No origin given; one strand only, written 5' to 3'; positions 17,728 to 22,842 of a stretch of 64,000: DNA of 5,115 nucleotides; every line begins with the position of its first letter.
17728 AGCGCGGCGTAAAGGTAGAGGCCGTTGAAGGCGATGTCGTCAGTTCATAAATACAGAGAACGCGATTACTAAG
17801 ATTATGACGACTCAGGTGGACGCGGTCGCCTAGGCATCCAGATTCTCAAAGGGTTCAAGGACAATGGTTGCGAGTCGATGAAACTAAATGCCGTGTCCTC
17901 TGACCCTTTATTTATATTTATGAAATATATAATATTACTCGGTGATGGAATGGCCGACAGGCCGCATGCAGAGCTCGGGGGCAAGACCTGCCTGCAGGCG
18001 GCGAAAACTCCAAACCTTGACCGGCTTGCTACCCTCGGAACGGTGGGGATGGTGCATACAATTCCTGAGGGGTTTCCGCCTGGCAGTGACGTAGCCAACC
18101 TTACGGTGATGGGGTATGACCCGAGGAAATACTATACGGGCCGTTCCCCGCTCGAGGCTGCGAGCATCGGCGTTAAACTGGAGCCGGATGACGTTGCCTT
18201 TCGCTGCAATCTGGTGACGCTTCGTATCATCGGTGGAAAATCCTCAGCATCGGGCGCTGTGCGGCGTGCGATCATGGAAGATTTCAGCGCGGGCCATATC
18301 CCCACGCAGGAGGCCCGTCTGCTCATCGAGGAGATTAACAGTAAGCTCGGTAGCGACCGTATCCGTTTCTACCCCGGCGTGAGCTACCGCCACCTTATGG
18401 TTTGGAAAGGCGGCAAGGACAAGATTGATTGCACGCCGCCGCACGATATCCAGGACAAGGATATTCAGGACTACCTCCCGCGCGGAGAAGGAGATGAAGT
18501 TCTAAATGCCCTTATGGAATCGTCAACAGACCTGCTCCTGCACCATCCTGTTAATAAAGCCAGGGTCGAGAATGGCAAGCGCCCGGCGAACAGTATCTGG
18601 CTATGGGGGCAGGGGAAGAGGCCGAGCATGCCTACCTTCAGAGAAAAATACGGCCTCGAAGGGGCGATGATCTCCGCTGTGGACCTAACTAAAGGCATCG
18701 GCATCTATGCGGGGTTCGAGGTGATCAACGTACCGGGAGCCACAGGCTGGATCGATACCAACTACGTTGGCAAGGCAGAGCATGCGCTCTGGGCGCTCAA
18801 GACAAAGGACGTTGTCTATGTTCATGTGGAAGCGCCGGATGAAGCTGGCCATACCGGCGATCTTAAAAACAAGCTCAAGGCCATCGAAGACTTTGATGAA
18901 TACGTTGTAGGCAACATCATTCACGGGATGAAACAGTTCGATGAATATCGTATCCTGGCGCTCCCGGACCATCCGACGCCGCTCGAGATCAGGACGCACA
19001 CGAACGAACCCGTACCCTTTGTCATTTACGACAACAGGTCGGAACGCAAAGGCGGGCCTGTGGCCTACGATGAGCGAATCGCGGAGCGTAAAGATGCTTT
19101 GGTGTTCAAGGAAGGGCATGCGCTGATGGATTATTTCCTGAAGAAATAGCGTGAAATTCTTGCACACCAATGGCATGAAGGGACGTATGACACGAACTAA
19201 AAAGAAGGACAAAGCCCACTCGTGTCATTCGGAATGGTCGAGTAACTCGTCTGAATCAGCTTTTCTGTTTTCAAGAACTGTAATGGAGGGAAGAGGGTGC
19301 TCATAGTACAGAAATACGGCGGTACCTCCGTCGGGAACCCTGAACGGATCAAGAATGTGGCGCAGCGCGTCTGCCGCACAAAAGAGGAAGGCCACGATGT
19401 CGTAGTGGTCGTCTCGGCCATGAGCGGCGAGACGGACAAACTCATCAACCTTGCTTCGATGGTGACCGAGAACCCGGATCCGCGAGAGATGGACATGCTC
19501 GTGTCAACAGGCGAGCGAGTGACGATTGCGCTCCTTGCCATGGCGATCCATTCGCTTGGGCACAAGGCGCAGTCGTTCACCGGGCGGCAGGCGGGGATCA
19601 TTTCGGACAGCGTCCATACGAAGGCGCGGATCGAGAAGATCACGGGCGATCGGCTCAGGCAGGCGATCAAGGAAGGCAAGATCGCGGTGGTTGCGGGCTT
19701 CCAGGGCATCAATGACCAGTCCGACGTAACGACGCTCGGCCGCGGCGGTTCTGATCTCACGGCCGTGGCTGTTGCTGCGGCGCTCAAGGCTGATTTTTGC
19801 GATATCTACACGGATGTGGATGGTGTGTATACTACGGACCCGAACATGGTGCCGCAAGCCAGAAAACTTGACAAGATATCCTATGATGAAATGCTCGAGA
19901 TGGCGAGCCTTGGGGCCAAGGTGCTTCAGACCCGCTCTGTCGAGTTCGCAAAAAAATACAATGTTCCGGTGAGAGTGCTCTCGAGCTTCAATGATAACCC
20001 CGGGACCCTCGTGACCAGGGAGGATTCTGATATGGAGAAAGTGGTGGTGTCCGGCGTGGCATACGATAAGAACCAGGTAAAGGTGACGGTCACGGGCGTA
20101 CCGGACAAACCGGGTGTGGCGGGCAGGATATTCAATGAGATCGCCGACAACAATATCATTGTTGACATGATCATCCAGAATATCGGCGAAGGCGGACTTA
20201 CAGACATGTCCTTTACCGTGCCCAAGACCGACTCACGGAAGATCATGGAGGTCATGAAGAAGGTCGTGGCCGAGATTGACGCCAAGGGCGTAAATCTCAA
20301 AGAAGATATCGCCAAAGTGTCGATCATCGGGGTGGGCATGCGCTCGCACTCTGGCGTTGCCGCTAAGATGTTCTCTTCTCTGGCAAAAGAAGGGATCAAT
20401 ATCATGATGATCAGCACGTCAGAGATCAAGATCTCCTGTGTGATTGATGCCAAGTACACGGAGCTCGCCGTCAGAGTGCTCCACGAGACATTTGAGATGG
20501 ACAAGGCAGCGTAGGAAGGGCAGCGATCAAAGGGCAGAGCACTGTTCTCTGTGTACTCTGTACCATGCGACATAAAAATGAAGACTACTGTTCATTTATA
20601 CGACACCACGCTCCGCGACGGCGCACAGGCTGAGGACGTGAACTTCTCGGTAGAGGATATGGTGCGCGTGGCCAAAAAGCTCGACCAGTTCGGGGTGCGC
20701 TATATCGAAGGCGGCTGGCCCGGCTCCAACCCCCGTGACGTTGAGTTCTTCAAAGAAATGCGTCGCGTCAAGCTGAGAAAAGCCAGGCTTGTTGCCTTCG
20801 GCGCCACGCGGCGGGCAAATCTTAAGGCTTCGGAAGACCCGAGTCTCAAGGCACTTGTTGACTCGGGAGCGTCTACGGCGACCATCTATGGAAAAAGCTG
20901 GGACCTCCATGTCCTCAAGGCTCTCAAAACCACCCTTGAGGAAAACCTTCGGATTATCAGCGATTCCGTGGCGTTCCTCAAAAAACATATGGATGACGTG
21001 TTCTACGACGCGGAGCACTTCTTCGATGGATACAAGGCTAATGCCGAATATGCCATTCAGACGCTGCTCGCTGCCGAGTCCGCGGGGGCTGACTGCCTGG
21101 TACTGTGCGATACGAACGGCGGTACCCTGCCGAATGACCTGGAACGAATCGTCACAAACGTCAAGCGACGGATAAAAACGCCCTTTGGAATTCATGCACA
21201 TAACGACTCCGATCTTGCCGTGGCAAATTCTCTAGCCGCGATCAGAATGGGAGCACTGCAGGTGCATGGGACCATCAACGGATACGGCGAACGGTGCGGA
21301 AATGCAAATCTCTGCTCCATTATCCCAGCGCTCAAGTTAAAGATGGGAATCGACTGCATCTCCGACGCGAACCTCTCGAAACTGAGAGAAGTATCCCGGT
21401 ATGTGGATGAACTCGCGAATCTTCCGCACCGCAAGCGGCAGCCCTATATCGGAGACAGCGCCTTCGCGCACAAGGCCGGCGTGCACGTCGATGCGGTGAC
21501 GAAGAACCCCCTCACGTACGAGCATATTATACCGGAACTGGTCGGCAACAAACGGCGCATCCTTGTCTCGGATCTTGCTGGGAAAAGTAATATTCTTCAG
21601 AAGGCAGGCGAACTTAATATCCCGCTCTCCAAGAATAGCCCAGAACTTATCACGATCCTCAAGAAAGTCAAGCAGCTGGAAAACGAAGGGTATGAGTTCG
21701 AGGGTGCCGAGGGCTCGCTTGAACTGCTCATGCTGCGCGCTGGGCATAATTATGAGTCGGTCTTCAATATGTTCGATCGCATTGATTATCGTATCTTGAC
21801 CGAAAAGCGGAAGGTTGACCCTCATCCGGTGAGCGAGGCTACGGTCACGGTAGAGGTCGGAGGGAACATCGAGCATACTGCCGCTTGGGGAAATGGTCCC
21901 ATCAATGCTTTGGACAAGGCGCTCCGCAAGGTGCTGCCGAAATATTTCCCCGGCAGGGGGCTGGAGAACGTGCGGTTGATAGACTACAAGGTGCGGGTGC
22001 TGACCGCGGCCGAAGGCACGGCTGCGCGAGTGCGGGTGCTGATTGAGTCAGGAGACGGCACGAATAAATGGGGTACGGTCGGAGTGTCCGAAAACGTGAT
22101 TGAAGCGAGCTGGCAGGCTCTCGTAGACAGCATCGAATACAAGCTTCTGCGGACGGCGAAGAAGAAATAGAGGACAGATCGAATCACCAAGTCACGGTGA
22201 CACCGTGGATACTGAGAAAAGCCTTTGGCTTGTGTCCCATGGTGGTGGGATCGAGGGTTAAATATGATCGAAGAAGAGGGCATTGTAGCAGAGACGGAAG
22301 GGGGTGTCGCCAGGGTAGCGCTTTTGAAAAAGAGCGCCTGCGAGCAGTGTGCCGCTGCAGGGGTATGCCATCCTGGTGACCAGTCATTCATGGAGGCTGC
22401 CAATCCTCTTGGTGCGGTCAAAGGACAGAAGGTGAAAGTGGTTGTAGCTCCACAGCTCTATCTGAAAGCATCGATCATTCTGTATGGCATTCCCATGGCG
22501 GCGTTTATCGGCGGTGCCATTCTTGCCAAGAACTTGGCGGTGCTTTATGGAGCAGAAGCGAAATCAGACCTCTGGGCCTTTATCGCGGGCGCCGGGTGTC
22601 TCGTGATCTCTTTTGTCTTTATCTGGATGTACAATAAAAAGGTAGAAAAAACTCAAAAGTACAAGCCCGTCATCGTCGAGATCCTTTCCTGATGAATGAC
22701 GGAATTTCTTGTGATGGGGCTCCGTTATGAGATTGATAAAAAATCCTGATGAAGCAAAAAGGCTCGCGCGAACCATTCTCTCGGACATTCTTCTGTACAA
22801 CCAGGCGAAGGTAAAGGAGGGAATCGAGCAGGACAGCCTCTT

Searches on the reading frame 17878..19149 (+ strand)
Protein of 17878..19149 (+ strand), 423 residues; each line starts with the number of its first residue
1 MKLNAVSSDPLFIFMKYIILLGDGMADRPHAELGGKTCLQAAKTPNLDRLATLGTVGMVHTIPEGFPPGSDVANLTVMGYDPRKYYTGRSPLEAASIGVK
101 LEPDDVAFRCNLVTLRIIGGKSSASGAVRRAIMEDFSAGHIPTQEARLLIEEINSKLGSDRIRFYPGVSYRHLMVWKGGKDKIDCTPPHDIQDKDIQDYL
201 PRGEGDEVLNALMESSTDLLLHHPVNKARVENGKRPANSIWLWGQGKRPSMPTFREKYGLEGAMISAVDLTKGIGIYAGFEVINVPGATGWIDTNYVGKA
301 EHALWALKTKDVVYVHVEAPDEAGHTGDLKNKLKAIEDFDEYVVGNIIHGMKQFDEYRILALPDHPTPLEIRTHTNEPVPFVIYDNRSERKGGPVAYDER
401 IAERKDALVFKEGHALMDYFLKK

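Call 3: search_protein_families(library=pfam, proteins=[window:17878-19149:+], max_evalue=0.01)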
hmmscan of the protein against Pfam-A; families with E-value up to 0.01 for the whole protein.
window:17878-19149:+ (423 aa): 2 families
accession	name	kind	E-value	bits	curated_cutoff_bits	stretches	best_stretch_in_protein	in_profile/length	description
PF10143.14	PhosphMutase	-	5e-63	212.5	21.5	1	51-226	1-170/170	2,3-bisphosphoglycerate-independent phosphoglycerate mutase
PF01676.23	Metalloenzyme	-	2.3e-47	162.1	24.3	1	15-398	1-228/252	Metalloenzyme superfamily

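Call 4: search_protein_families(library=ncbifam, proteins=[window:17878-19149:+], max_evalue=0.01)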
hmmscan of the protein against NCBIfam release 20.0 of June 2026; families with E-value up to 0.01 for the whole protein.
window:17878-19149:+ (423 aa): 8 families
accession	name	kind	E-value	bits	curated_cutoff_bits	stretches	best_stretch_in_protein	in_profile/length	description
NF003242.0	PRK04200.1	equivalog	1.5e-178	593.7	426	1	15-422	1-394/395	cofactor-independent phosphoglycerate mutase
TIGR02535.1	hyp_Hser_kinase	hypoth_equivalog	4.6e-171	569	446.3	1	15-422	1-397/397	proposed homoserine kinase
TIGR00306.2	apgM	subfamily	2.7e-166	553.6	320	1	16-421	1-403/403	2,3-bisphosphoglycerate-independent phosphoglycerate mutase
NF003104.0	PRK04024.1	equivalog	1.2e-92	310.8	489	1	15-417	3-397/412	2,3-bisphosphoglycerate-independent phosphoglycerate mutase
NF038358.1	phophono_PhpG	equivalog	8.3e-69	232.3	545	2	207-421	206-416/417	CMP-5'-phosphonoformate--3-phosphoglycerate phosphonoformyl transferase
NF003160.0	PRK04135.1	equivalog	1.5e-50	172.1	468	1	16-417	17-388/403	2,3-bisphosphoglycerate-independent phosphoglycerate mutase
TIGR01307.1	pgm_bpd_ind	equivalog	8.4e-06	24.5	330.65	1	309-388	384-469/504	2,3-bisphosphoglycerate-independent phosphoglycerate mutase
NF009049.0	PRK12383.1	equivalog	0.0099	14.9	254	0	292-387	269-363/408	phosphopentomutase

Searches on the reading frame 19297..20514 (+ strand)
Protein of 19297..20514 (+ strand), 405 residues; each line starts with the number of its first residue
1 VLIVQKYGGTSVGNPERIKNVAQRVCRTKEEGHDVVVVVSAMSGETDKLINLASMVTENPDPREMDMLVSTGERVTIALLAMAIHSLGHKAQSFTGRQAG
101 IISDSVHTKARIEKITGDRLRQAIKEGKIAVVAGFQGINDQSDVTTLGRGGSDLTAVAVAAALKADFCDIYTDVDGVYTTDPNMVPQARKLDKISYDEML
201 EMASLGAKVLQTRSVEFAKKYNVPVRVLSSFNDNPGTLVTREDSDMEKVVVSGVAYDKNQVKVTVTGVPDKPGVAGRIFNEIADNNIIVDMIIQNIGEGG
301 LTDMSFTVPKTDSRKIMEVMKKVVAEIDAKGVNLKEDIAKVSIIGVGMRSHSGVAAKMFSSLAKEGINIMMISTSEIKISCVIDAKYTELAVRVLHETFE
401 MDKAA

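Call 3: search_protein_families(library=pfam, proteins=[window:19297-20514:+], max_evalue=0.01)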
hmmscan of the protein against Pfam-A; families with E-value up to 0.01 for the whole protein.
window:19297-20514:+ (405 aa): 5 families
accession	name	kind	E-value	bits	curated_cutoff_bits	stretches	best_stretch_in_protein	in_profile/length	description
PF00696.33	AA_kinase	-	1.2e-53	182.8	24.9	1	1-229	1-234/234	Amino acid kinase family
PF22468.2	ACT_9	-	7e-35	119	27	2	341-399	1-61/61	ACT domain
PF13840.12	ACT_7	-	9.4e-22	77.1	27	1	335-397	3-65/65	ACT domain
PF01842.31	ACT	-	1.2e-16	60.6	27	2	265-323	4-64/66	ACT domain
PF22629.2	ACT_AHAS_ss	-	0.00088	19.8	27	0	268-323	5-62/67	AHAS small subunit-like ACT domain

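Call 4: search_protein_families(library=ncbifam, proteins=[window:19297-20514:+], max_evalue=0.01)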
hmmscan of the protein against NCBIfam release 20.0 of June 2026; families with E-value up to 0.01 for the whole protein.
window:19297-20514:+ (405 aa): 35 families (the best 25 are shown)
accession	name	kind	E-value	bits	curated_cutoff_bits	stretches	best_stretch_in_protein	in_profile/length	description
NF005155.0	PRK06635.1-4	equivalog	1.7e-196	653.1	346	1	1-404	2-406/407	aspartate kinase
NF005154.0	PRK06635.1-2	equivalog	2.9e-171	570.3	376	1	2-403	4-406/407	aspartate kinase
NF005656.0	PRK07431.1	equivalog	5.6e-170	566.7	657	1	2-403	3-413/587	aspartate kinase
NF005153.0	PRK06635.1-1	equivalog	1.9e-166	554.3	585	1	2-403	3-409/421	aspartate kinase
NF005156.0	PRK06635.1-5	equivalog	3.7e-153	510.1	594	1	2-403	3-404/411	aspartate kinase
TIGR00657.1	asp_kinases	subfamily_domain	1.3e-146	489.2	208.7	2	61-400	102-441/442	aspartate kinase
TIGR00656.1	asp_kin_monofn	equivalog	5.7e-141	470.2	402.25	1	1-401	2-406/407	aspartate kinase, monofunctional class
NF005161.0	PRK06635.2-5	equivalog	9e-122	406.8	586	1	4-401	7-402/402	aspartate kinase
NF006459.0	PRK08841.1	equivalog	3.7e-113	378.5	535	1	2-402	5-381/395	aspartate kinase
NF006068.0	PRK08210.1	equivalog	6.8e-107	358.1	474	1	2-403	3-404/405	aspartate kinase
NF004938.0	PRK06291.1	equivalog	4.4e-103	345.5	528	2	62-403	119-465/468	aspartate kinase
NF005157.0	PRK06635.2-1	equivalog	2.7e-96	322.9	832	1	4-400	6-400/401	aspartate kinase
NF005158.0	PRK06635.2-2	equivalog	1.4e-91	307.3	717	1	2-400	3-399/401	aspartate kinase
NF006959.0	PRK09436.1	equivalog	2e-81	274.3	726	2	65-399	119-459/819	bifunctional aspartate kinase/homoserine dehydrogenase I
NF006570.0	PRK09084.1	equivalog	2.9e-68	231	455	2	62-399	109-448/452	lysine-sensitive aspartokinase 3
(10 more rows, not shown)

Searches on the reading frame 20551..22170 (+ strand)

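Call 42: search_protein_families(library=pfam, proteins=[window:20551-22170:+], max_evalue=0.00001)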
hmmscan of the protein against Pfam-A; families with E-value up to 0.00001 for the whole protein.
window:20551-22170:+ (539 aa): 3 families
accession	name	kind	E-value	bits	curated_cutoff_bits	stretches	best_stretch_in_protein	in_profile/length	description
PF00682.25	HMGL-like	-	4.4e-49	167.7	29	1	14-285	2-260/260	HMGL-like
PF08502.15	LeuA_dimer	-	4.1e-25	88.6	24.9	1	406-531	20-130/131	LeuA allosteric (dimerisation) domain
PF22617.1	HCS_D2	-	1.6e-17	64.1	27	1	300-378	2-79/82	Homocitrate synthase post-HMGL domain-like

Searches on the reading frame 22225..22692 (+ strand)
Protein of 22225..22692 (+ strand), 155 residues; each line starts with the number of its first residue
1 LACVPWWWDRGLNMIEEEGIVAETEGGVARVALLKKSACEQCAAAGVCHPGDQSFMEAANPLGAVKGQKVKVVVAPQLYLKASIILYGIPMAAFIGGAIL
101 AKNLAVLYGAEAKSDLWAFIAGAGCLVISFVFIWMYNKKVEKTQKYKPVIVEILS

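Call 42: search_protein_families(library=pfam, proteins=[window:22225-22692:+], max_evalue=0.00001)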
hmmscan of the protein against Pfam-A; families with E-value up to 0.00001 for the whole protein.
window:22225-22692:+ (155 aa): 1 family
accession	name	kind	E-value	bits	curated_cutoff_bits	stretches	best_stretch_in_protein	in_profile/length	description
PF04246.17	RseC_MucC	-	9.6e-30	103.6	24.4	1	21-151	1-129/130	Positive regulator of sigma(E), RseC/MucC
